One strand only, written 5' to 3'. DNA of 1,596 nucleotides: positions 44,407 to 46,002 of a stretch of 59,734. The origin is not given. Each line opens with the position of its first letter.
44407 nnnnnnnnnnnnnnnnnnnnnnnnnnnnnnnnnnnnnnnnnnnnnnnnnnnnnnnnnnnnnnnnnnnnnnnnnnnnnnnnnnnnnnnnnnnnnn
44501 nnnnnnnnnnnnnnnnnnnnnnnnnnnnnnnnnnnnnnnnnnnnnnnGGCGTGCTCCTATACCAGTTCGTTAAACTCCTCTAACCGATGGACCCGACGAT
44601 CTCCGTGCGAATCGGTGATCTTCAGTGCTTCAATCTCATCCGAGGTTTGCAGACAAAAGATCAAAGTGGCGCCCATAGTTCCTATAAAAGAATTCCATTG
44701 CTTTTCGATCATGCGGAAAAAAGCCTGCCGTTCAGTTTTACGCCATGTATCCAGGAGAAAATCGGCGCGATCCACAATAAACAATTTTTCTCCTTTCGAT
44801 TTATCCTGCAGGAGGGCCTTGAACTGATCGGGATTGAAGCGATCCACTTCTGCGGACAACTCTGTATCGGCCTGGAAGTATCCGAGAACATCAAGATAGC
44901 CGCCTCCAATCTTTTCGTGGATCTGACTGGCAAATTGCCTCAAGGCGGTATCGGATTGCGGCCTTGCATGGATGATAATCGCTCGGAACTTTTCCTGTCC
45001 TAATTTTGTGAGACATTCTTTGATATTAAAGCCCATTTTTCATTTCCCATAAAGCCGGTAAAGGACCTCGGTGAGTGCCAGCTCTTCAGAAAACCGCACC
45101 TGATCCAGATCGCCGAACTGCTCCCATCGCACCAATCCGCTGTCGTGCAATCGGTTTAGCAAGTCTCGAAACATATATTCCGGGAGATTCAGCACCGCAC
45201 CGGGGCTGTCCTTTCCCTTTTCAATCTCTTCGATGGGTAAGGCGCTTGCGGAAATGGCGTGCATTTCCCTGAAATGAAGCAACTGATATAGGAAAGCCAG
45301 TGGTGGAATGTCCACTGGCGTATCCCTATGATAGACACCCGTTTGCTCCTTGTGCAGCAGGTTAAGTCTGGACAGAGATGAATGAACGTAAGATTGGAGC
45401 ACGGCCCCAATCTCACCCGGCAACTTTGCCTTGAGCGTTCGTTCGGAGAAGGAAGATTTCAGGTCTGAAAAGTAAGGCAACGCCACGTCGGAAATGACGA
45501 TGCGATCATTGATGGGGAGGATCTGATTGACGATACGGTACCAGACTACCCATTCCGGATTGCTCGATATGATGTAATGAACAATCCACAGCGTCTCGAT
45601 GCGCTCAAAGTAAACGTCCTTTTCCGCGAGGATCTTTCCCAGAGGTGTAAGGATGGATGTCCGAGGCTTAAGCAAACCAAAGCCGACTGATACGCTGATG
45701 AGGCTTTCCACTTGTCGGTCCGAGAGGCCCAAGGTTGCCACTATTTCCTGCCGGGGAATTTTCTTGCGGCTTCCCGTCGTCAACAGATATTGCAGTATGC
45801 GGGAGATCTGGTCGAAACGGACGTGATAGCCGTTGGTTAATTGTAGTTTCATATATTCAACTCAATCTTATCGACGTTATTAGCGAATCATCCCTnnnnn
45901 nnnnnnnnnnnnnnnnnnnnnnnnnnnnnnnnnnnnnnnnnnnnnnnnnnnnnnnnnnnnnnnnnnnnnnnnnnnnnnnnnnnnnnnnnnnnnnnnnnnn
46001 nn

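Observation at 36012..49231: BREX-like operon whose gene set fits none of the six described BREX types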

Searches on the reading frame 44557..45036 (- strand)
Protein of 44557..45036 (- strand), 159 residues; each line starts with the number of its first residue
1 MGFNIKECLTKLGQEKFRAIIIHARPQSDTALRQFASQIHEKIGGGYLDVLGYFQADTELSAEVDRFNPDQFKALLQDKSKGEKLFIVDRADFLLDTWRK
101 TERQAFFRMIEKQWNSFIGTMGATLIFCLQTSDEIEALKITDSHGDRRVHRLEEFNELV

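Call 3: search_protein_families(library=pfam, proteins=[window:44557-45036:-], max_evalue=0.01)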
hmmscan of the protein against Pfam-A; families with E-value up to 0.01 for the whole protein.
window:44557-45036:- (159 aa): 0 families

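Call 4: search_protein_families(library=ncbifam, proteins=[window:44557-45036:-], max_evalue=0.01)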
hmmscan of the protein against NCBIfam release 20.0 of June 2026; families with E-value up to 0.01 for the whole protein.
window:44557-45036:- (159 aa): 0 families

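Call 5: search_protein_families(library=padloc, proteins=[window:44557-45036:-], max_evalue=0.01)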
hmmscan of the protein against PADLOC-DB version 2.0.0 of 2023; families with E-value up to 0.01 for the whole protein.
window:44557-45036:- (159 aa): 0 families

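Call 33: find_homologous_proteins(query=window:44557-45036:-, max_evalue=0.001)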
Query window:44557-45036:- (159 aa): 62 proteins with E <= 0.001 among 69 candidates.
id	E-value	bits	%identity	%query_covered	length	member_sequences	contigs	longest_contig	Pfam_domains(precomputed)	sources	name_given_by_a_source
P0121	1.4e-86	306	87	100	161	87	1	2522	-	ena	-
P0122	3.6e-85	302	86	100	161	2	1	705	-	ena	-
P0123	1.5e-82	293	82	100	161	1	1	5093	-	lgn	-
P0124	4.4e-82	292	83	100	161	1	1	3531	-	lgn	-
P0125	1.7e-81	290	83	100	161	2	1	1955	-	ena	-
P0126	1.2e-80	287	82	100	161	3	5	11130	-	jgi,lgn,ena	jgi:hypothetical protein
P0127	4.3e-80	285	82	100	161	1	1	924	-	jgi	-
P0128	5.5e-80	285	83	100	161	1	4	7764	-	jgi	jgi:hypothetical protein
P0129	7.8e-80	284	82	100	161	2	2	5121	-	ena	-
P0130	8.0e-80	284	82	100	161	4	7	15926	-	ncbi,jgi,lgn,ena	-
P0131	2.8e-79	282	81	100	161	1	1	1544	-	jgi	jgi:hypothetical protein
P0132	7.1e-79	281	79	100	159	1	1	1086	-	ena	-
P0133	1.1e-78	280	81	100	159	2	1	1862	-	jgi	-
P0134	2.2e-78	279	79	100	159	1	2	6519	-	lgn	-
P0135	2.8e-78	279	79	100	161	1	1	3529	-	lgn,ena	-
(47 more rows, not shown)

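Call 37: search_solved_structures(query=A2, max_evalue=10)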
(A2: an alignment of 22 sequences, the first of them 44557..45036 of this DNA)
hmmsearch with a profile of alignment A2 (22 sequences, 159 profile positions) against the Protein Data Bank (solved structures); distinct sequences matched with E-value up to 10: 3.
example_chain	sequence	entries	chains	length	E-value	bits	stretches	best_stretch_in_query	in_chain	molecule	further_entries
1e69_A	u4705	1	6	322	0.61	13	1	59-95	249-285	CHROMOSOME SEGREGATION SMC PROTEIN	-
5ziq_A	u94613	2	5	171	0.84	12.5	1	50-132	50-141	Globin protein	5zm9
2j0a_A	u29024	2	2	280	1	12.2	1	90-134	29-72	BETA-1,3-N-ACETYLGLUCOSAMINYLTRANSFERASE MANIC FRINGE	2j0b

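Call 42: predict_structure(alignment_id=A2)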
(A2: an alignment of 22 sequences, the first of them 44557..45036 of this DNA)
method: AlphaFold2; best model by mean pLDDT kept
length: 159 residues; sequences in the alignment: 22
mean_pLDDT: 91.0   pTM: 0.88
mean pLDDT of the five models: 91.0, 90.7, 90.6, 89.9, 81.7
residues with pLDDT >= 90: 118; 70-90: 36; 50-70: 4; < 50: 1
segments of 3 or more residues with pLDDT < 50: none
pLDDT, mean of each block of 10 residues (from residue 1): 82 92 94 92 92 90 90 94 94 94 96 87 94 95 93 78
secondary structure, 60 per line:
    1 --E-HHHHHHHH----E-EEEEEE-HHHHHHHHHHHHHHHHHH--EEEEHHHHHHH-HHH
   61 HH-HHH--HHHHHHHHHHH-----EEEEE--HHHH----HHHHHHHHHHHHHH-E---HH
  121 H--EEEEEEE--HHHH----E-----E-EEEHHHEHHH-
elements in order: H5-12 E19-24 H26-43 E46-49 H50-56 H58-62 H69-79 E85-89 H92-95 H100-113 E124-130 H133-136 E149-151

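Call 44: fold_search(model_id=the predicted structure, library=pdb)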
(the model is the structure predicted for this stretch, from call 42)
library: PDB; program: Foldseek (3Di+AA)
matches with E <= 10: 998; with E <= 0.001: 0
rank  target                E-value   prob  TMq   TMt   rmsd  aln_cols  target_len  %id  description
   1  8s0c_E                1.3e-03  0.99  0.45  0.23   8.2       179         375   13  H. sapiens ORC1-5 bound to double stranded DNA as part of the MCM-ORC complex (released 2024-10-02)
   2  8s0e_E                1.3e-03  0.98  0.43  0.23   7.8       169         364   13  H. sapiens OCCM bound to double stranded DNA (released 2024-10-02)
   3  9pf1_C                2.4e-03  0.98  0.44  0.22   7.2       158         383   15  Nub1/Fat10-processing human 26S proteasome with Rpt4 at top of spiral staircase (AAA+ motor locally refined) (released 2025-11-19)
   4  9mps_A                2.8e-03  0.97  0.40  0.25   6.6       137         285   11  Cryo-EM structure of VCPIP1 VCPID bound to VCP D2 domain dimer (with extra D2 domain) (released 2025-10-15)
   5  9q2a_G                3.1e-03  0.98  0.43  0.26   9.7       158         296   19  BCDX2-CX3-RAD51-RAD51-ssDNA supercomplex (released 2026-03-04)
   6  9u4m_C                3.3e-03  0.97  0.41  0.22   7.4       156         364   16  Focused refinement of 19S in the substrate-engaged human 26S proteasome bound to midnolin with RPT6 at top of spiral s (released 2026-03-25)
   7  3hu3_A                4.1e-03  0.93  0.41  0.19   7.4       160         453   12  Structure of p97 N-D1 R155H mutant in complex with ATPgS (released 2010-06-16)
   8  7zbh_B                5.3e-03  0.97  0.46  0.24   6.8       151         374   13  ATP-dependent zinc metalloprotease FtsH (BB0789) from Borrelia burgdorferi (released 2023-04-05)
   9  9e8k_C                5.3e-03  0.95  0.41  0.23   7.5       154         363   15  Nub1/Fat10-processing human 26S proteasome with Rpt6 at top of spiral staircase (AAA+ motor locally refined) (released 2024-12-04)
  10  7jpr_E                6.0e-03  0.93  0.44  0.22   7.9       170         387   14  ORC-OPEN: Human Origin Recognition Complex (ORC) in an open conformation (released 2020-09-09)
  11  8k0g_F                6.0e-03  0.91  0.40  0.21   7.4       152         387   18  Cryo-EM structure of human 26S RP (Ed state) bound to K11/K48-branched ubiquitin (Ub) chain composed of four Ub. (released 2025-01-22)
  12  9nud_B                6.0e-03  0.66  0.32  0.15   8.9       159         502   12  Y20S after Mg2+ (Sec18) - Class 2 (released 2025-10-01)
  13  9e8k_F                6.4e-03  0.98  0.47  0.25   6.9       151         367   19  Nub1/Fat10-processing human 26S proteasome with Rpt6 at top of spiral staircase (AAA+ motor locally refined) (released 2024-12-04)
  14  9q25_D                6.8e-03  0.90  0.43  0.26  11.6       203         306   15  DX2-CX3-RAD51 in the closed state (released 2026-03-04)
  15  7jps_E                6.8e-03  0.89  0.42  0.22   7.9       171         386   13  ORC-DNA: Human Origin Recognition Complex (ORC) with DNA bound in the core (released 2020-09-09)
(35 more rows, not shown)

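Call 50: search_protein_representatives(alignment_id=A2)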
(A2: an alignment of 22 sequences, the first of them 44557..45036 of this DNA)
Query: 22 sequences, 159 profile positions. Proteins with E-value up to 0.001 (for the whole library): 145; up to 1e-10: 91; up to 1e-30: 28. The best 145 are listed.
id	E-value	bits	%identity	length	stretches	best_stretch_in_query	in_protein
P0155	5.2e-67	240.8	-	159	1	1-158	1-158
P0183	1.9e-64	232.4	-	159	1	1-158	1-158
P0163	1.1e-63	229.9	-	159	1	1-158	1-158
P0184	6.1e-63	227.5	-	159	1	1-158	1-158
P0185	8.0e-58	210.9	-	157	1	1-158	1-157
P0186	1.9e-54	199.9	-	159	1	1-158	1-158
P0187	2.8e-53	196.1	-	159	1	1-158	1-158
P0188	1.0e-52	194.3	-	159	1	1-158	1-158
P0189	6.1e-50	185.3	-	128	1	32-158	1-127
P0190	5.2e-49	182.3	-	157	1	1-158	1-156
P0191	3.6e-46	173.0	-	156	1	1-158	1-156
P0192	5.7e-45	169.1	-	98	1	63-158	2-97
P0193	1.3e-44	167.9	-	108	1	31-135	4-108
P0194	3.3e-42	160.1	-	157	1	1-158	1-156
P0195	5.0e-41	156.3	-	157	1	1-158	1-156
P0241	8.6e-17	77.5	-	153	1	2-156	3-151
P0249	8.1e-15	71.1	-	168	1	3-154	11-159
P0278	1.0e-09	54.5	-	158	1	2-157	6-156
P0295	2.0e-07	47.1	-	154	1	1-137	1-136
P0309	1.3e-05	41.2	-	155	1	3-139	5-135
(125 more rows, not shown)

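Call 52: search_protein_families(library=pfam, alignment_id=A3, max_evalue=1)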
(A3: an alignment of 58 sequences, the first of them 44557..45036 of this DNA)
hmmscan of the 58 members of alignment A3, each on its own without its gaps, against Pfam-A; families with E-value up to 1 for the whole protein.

A. member 1, window:44557-45036:- (159 aa): 0 families

B. families by the number of members that match (of 58 scanned): 100 families (the first 25 are shown)
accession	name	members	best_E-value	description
PF13401.12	AAA_22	25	8.8e-09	AAA domain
PF13191.12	AAA_16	19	3.3e-05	AAA ATPase domain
PF00004.35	AAA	17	6.7e-07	ATPase family associated with various cellular activities (AAA)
PF13173.12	AAA_14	14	0.00011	AAA domain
PF01637.24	ATPase_2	13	1.5e-05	ATPase domain predominantly from Archaea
PF20720.3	nSTAND3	13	0.001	Novel STAND NTPase 3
PF05621.17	TniB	12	5.2e-05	Bacterial TniB protein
PF13479.12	AAA_24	9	5.2e-06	AAA domain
PF13238.12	AAA_18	8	0.0024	AAA domain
PF17213.9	Hydin_ADK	7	0.0004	Hydin Adenylate kinase-like domain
PF02283.22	CobU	7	0.0041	Cobinamide kinase / cobinamide phosphate guanyltransferase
PF00308.24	Bac_DnaA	6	2.1e-05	Bacterial DnaA ATPAse domain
PF25199.1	nSTAND_NTPase5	6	2.3e-05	Novel STAND NTPase 5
PF13671.12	AAA_33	6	3.8e-05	AAA domain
PF02224.24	Cytidylate_kin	6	0.0015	Cytidylate kinase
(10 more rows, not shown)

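Call 54: find_encoding_contigs(protein=P0241, flank=10000, max_places=2)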
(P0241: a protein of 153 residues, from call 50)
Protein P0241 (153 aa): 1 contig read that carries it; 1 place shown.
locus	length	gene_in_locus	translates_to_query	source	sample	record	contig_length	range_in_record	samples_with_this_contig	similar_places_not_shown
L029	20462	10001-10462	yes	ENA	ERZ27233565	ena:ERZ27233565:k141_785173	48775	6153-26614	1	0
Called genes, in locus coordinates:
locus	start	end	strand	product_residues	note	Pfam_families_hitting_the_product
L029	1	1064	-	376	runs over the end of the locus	PF18144:SMODS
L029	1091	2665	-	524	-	PF18145:SAVED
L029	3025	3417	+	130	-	PF13560:HTH_31, PF12844:HTH_19, PF13413:HTH_25 (weak), PF13443:HTH_26 (weak), PF01381:HTH_3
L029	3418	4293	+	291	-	PF06114:Peptidase_M78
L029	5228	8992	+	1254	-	PF20473:MmeI_Mtase (weak), PF07669:Eco57I, PF20473:MmeI_Mtase, PF20466:MmeI_TRD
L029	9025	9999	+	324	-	PF13182:DUF4007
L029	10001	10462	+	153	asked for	-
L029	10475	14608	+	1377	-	-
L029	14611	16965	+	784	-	PF08665:PglZ (faint)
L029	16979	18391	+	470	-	PF20442:BrxL_N, PF13337:BrxL_ATPase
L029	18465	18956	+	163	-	PF03167:UDG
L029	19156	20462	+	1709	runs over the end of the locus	-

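Call 55: find_encoding_contigs(protein=P0278, flank=10000, max_places=2)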
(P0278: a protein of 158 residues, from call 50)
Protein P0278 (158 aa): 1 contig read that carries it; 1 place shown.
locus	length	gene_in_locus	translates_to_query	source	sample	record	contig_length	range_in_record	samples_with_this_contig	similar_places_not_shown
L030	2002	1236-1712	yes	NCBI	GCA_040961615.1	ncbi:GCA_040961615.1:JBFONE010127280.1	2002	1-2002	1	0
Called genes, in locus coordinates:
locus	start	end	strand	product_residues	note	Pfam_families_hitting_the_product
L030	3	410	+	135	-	?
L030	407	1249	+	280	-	PF13182:DUF4007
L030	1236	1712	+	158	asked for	-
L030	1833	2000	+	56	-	?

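Call 100: find_encoding_contigs(protein=P0309, flank=10000, max_places=2)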
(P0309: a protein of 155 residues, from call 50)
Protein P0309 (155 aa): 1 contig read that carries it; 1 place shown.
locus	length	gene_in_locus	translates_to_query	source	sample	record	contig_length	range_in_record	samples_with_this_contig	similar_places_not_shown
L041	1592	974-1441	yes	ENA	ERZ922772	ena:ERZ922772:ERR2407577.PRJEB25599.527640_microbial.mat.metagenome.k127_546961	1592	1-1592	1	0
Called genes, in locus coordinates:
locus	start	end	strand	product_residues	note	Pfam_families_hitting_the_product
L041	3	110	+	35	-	?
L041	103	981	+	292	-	PF13182:DUF4007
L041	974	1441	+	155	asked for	-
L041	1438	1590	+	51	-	?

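Call 101: find_encoding_contigs(protein=P0295, flank=10000, max_places=2)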
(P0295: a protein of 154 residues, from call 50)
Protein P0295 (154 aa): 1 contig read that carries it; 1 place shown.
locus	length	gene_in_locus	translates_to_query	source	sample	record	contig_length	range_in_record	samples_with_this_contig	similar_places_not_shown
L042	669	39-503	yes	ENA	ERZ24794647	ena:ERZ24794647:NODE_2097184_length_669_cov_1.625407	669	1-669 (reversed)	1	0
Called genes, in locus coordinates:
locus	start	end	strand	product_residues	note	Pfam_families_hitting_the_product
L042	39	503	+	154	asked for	PF00308:Bac_DnaA (faint)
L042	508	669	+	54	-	?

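Call 102: find_encoding_contigs(protein=P0249, flank=10000, max_places=2)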
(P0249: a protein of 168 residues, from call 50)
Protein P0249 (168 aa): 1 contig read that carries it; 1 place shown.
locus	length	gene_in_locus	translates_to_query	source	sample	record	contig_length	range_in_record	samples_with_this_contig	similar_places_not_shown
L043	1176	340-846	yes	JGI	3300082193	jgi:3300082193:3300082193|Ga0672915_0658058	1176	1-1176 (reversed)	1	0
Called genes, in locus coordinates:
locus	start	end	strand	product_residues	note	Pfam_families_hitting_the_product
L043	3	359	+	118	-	?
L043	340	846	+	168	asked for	-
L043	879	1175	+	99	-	?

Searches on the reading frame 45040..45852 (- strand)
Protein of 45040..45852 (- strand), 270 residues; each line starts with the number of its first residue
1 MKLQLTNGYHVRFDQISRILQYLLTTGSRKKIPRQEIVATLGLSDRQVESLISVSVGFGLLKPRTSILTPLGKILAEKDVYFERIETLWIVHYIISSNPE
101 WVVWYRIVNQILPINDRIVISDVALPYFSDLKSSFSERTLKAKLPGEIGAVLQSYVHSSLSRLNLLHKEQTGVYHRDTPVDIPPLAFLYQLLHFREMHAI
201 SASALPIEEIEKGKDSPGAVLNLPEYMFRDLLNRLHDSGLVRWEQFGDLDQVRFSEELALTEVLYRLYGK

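Call 3: search_protein_families(library=pfam, proteins=[window:45040-45852:-], max_evalue=0.01)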
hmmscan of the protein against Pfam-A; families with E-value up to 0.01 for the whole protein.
window:45040-45852:- (270 aa): 1 family
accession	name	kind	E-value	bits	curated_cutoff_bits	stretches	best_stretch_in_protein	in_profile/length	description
PF13182.11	DUF4007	-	1e-19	71.2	27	1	38-268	37-288/288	Protein of unknown function (DUF4007)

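Call 4: search_protein_families(library=ncbifam, proteins=[window:45040-45852:-], max_evalue=0.01)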
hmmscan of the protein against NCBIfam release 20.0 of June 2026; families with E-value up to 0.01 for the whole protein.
window:45040-45852:- (270 aa): 0 families

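Call 5: search_protein_families(library=padloc, proteins=[window:45040-45852:-], max_evalue=0.01)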
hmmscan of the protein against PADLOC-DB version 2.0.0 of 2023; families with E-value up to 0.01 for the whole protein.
window:45040-45852:- (270 aa): 10 families
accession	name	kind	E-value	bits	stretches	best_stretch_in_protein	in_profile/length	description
PDLC02769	SspB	-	5.2e-15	53.6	1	67-253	72-278/282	SspB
PDLC02766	SspB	-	3.2e-14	51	1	37-238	36-264/285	SspB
PDLC02764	SspB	-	1.9e-12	45.1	2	35-110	32-113/276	SspB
PDLC02768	SspB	-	3e-09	34.6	1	69-237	72-261/295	SspB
PDLC02763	SspB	-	4.9e-08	30.9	1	10-264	14-274/279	SspB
PDLC02762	SspB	-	1e-06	26.3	1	68-234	74-255/293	SspB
PDLC02760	SspB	-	2e-06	25.6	1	29-235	27-250/269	SspB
PDLC02767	SspB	-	0.00026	18.7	1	34-99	38-108/295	SspB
PDLC02765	SspB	-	0.001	17.2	1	73-109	77-113/292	SspB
PDLC02761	SspB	-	0.0017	15.7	0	77-110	113-147/340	SspB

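Call 38: search_solved_structures(query=window:45040-45852:-, max_evalue=1)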
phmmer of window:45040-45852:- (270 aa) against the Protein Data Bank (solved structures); distinct sequences matched with E-value up to 1: 1.
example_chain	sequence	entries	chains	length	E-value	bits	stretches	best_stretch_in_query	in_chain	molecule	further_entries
6juf_B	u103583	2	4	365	0.15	15.4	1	79-158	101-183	SspB protein | DUF4007 domain-containing protein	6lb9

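Call 64: find_homologous_proteins(query=A4, max_evalue=0.001)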
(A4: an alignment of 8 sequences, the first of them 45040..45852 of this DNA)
Query A4 (8 sequences) (270 aa, profile of the alignment): 2849 proteins with E <= 0.001 among 8000 candidates; the best 120 are listed.
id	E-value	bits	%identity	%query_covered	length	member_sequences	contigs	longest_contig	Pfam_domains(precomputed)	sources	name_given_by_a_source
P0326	2.1e-112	393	54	100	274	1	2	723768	PF13182.12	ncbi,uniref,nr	ncbi:DUF4007 family protein [Leptolinea tardivitalis]|uniref:DUF4007 domain-containing protein n=1 T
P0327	8.3e-112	391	54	100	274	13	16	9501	PF13182.12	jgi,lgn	-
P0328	3.4e-111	389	96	100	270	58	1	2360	PF13182.12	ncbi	-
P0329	4.5e-109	382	52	99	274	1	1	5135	PF13182.12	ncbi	-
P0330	5.7e-109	382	93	100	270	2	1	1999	PF13182.12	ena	-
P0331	6.2e-109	382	52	99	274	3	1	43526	PF13182.12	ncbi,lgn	-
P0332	2.0e-108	380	52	99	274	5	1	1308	PF13182.12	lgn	-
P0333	2.3e-108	380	94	100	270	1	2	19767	PF13182.12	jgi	jgi:hypothetical protein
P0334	2.9e-108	379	93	100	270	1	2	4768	PF13182.12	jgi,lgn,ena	-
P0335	8.8e-108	378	94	100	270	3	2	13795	PF13182.12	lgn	-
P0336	1.5e-107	377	53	100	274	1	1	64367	PF13182.12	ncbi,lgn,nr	ncbi:MAG: DUF4007 family protein [Chloroflexi bacterium]|nr:DUF4007 family protein [Chloroflexota ba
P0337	3.0e-107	376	88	100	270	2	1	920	PF13182.12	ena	-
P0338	4.3e-107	375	54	100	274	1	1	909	PF13182.12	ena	-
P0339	4.5e-107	375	54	100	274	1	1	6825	PF13182.12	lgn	-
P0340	7.2e-107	375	90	100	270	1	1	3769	PF13182.12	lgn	-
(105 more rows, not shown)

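Call 75: predict_structure(alignment_id=A5)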
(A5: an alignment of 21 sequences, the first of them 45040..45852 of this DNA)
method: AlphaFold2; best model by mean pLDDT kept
length: 270 residues; sequences in the alignment: 21
mean_pLDDT: 91.2   pTM: 0.91
mean pLDDT of the five models: 91.2, 91.2, 89.7, 88.9, 65.4
residues with pLDDT >= 90: 197; 70-90: 68; 50-70: 5; < 50: 0
segments of 3 or more residues with pLDDT < 50: none
pLDDT, mean of each block of 10 residues (from residue 1): 73 91 82 87 90 93 89 95 96 95 94 94 90 88 91 94 94 93 97 90 89 94 94 96 89 91 92
secondary structure, 60 per line:
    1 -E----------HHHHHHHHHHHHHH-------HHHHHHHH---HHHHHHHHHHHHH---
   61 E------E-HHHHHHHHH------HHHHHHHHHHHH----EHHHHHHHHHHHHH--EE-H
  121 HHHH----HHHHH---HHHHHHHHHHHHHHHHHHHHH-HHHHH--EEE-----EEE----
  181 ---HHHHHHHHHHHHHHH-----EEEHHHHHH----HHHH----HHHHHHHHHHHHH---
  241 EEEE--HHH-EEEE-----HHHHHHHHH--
elements in order: H13-26 H34-41 H45-57 H70-78 H85-96 H102-114 H120-124 H129-133 H137-157 H159-163 E166-168 E174-176 H184-198 E204-206 H207-212 H217-220 H225-237 E241-244 E251-254 H260-268

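Call 77: fold_search(model_id=the predicted structure, library=pdb)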
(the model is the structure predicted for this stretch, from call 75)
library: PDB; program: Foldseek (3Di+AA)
matches with E <= 10: 751; with E <= 0.001: 3
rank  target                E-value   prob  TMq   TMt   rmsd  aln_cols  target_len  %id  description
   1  6lb9_A                1.8e-08  1.00  0.78  0.62   4.8       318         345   14  Magnesium ion-bound SspB crystal structure (released 2020-03-25)
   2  6juf_A                7.7e-08  1.00  0.75  0.61   4.3       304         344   14  SspB crystal structure (released 2020-03-25)
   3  6juf_B                1.2e-07  1.00  0.75  0.61   4.2       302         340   16  SspB crystal structure (released 2020-03-25)
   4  3cuq_C                3.0e-02  0.98  0.24  0.35   9.7       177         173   16  Integrated structural and functional model of the human ESCRT-II complex (released 2008-11-04)
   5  7ast_X                3.5e-02  0.72  0.24  0.17  14.2       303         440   16  Apo Human RNA Polymerase III (released 2020-12-23)
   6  3cuq_A                4.4e-02  0.57  0.20  0.24  16.9       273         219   12  Integrated structural and functional model of the human ESCRT-II complex (released 2008-11-04)
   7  8b9x_A                5.3e-02  0.72  0.19  0.20  15.6       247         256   12  Chimeric protein of human UFM1 E3 ligase, UFL1, and DDRGK1 (released 2023-10-25)
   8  2zme_A                5.3e-02  0.66  0.21  0.25  16.9       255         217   14  Integrated structural and functional model of the human ESCRT-II complex (released 2008-11-04)
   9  7pb9                  5.6e-02  0.97  0.26  0.36   9.3       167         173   12  Crystal structure of tandem WH domains of Vps25 from Odinarchaeota (released 2022-06-08)
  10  7xrb_A                6.2e-02  0.51  0.19  0.23  18.6       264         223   11  human STK19 dimer (released 2023-06-07)
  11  8ycm_B                6.2e-02  0.41  0.19  0.22  18.7       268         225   13  Monomeric Human STK19 (released 2024-03-06)
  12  9er2_Q                6.8e-02  0.77  0.20  0.23  14.8       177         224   13  PolII-TCR-STK19 structure. (released 2024-12-04)
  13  3hrt_A                6.8e-02  0.66  0.21  0.27  16.0       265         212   14  Crystal Structure of ScaR with bound Cd2+ (released 2009-06-23)
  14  3rpu_H                9.5e-02  0.28  0.15  0.19  18.5       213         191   15  Crystal structure of the MukE-MukF complex (released 2012-03-14)
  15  9bz0_f                1.0e-01  0.72  0.20  0.22  14.2       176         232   12  Structure of an STK19-containing TC-NER complex (released 2024-12-25)
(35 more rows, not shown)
